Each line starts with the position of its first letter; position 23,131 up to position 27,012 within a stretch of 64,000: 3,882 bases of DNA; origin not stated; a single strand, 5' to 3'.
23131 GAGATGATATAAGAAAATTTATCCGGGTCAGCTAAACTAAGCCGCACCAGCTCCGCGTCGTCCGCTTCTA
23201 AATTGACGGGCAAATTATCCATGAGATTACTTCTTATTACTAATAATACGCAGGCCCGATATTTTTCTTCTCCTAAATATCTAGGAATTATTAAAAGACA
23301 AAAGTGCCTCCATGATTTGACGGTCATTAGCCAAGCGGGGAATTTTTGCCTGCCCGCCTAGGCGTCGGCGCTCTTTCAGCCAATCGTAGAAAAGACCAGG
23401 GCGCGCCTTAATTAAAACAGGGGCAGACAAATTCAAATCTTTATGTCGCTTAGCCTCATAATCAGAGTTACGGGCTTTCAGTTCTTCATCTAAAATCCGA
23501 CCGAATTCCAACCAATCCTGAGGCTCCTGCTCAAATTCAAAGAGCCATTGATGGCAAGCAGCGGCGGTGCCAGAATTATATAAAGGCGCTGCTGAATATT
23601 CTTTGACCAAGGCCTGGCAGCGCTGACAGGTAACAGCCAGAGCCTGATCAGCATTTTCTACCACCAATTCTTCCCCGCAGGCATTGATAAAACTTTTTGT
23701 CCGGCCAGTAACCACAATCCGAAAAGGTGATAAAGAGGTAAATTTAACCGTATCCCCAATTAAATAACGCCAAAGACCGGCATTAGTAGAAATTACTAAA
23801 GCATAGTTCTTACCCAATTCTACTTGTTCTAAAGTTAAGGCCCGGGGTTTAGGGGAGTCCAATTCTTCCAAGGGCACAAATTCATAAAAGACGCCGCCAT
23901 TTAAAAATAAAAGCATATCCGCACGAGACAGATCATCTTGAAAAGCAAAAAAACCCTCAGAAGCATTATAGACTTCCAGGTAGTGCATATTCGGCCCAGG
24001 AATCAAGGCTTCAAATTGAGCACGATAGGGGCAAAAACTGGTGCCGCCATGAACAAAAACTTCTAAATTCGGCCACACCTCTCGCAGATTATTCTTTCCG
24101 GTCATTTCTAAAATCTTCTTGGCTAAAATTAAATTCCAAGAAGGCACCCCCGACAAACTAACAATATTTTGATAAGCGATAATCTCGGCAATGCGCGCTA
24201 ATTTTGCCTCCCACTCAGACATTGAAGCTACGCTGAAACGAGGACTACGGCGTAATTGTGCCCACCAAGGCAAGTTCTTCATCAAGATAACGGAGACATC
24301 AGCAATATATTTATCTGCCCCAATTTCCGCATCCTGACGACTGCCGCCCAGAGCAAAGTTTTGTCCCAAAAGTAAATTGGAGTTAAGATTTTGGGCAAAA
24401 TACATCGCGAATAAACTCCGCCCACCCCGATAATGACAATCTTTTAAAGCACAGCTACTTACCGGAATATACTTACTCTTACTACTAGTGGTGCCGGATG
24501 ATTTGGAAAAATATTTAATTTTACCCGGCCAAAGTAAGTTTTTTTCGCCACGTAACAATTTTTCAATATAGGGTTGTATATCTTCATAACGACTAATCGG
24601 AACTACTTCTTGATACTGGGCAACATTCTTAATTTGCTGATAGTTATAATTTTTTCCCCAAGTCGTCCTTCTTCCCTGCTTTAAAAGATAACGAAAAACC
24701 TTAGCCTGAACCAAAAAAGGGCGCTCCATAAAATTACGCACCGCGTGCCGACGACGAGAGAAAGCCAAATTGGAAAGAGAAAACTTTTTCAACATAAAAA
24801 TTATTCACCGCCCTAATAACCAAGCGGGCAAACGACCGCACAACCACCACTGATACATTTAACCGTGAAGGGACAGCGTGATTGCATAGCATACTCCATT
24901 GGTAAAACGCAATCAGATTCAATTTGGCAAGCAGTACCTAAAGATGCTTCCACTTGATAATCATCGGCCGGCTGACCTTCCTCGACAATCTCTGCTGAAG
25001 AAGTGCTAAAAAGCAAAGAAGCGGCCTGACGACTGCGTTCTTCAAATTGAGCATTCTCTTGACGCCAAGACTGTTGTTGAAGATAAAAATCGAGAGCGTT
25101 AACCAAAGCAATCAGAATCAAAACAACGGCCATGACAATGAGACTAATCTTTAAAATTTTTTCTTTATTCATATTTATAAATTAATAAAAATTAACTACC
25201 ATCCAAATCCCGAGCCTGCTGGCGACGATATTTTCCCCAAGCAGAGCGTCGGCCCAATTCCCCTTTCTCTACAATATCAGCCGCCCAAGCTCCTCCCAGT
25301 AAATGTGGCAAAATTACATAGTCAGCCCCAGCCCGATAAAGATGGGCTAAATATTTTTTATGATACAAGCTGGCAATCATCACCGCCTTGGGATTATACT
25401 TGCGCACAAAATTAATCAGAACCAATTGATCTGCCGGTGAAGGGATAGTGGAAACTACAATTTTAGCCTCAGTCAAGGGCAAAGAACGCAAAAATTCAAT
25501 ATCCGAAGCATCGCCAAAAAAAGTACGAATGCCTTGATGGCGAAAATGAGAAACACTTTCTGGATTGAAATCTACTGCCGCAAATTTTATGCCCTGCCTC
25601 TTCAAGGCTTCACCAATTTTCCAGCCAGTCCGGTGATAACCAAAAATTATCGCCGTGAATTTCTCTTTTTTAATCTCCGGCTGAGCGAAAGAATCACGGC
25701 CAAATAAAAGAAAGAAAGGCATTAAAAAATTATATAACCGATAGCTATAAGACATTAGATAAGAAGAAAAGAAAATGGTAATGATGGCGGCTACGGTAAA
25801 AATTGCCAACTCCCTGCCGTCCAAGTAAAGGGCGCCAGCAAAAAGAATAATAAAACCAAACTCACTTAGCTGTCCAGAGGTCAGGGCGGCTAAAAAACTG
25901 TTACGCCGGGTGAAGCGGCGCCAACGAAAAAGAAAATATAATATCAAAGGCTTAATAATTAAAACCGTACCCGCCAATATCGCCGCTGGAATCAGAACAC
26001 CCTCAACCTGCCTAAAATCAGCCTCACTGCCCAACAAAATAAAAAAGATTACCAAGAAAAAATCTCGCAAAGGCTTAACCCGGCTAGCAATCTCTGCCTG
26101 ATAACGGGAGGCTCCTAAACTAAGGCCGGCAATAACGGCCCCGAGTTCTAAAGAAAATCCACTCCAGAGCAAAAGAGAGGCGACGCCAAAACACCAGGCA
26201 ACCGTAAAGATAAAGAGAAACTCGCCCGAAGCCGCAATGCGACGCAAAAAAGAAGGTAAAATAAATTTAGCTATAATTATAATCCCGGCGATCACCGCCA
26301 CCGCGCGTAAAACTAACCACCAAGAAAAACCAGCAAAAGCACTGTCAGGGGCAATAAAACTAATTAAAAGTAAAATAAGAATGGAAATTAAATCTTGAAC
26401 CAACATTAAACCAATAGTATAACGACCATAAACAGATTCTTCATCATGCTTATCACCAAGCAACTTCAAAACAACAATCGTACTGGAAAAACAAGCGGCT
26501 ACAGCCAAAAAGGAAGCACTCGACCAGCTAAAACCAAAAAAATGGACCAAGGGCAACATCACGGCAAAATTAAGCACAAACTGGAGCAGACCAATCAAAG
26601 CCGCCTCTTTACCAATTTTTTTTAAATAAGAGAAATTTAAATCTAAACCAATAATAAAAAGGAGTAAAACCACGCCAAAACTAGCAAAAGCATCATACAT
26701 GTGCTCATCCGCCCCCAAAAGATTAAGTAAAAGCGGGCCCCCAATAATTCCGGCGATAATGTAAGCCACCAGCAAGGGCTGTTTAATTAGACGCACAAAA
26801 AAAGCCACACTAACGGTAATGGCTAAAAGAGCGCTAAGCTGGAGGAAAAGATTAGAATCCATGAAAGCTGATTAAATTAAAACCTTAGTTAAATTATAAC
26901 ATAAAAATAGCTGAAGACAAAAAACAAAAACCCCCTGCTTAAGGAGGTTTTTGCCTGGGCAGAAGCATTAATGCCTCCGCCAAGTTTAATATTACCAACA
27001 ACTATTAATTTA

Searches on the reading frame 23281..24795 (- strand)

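Call 100: search_protein_families(library=pfam, proteins=[window:23281-24795:-], max_evalue=0.00001)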
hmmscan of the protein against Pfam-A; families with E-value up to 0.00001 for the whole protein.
window:23281-24795:- (504 aa): 3 families
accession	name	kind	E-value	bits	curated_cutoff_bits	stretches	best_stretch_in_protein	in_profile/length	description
PF03321.19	GH3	-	5.5e-52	177.3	23.6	1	17-269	3-303/304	GH3 family N-terminal domain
PF23572.1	GH3_C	-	2.7e-20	73.6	23.6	1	380-493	1-119/119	GH3 family C-terminal domain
PF23571.1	GH3_M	-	4.2e-20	72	23.6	1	297-365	3-75/75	GH3 family central domain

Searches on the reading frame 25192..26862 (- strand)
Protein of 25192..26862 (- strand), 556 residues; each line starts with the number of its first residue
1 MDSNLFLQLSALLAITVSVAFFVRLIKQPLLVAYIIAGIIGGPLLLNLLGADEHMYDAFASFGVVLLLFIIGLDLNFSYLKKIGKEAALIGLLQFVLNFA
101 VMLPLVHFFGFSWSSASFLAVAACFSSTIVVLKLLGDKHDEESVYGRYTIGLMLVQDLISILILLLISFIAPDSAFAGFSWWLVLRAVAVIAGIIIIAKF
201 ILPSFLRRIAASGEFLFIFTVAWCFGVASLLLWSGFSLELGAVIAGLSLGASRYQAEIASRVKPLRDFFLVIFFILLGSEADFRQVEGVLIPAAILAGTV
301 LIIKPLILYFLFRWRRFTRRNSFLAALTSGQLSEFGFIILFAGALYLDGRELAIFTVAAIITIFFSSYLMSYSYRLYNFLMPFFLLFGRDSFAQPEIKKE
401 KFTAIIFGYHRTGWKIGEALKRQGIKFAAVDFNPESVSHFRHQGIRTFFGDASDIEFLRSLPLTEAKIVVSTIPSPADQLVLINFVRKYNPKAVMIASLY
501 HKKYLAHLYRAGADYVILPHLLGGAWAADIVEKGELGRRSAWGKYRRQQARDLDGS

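Call 100: search_protein_families(library=pfam, proteins=[window:25192-26862:-], max_evalue=0.00001)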
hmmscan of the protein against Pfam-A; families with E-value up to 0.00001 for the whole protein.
window:25192-26862:- (556 aa): 2 families
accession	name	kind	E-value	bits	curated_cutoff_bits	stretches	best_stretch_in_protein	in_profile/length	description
PF00999.27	Na_H_Exchanger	-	1e-46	159.9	26.2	1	14-365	4-369/375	Sodium/hydrogen exchanger, transmembrane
PF02254.24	TrkA_N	-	6.8e-21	75.2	23.8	1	405-519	2-116/116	TrkA-N domain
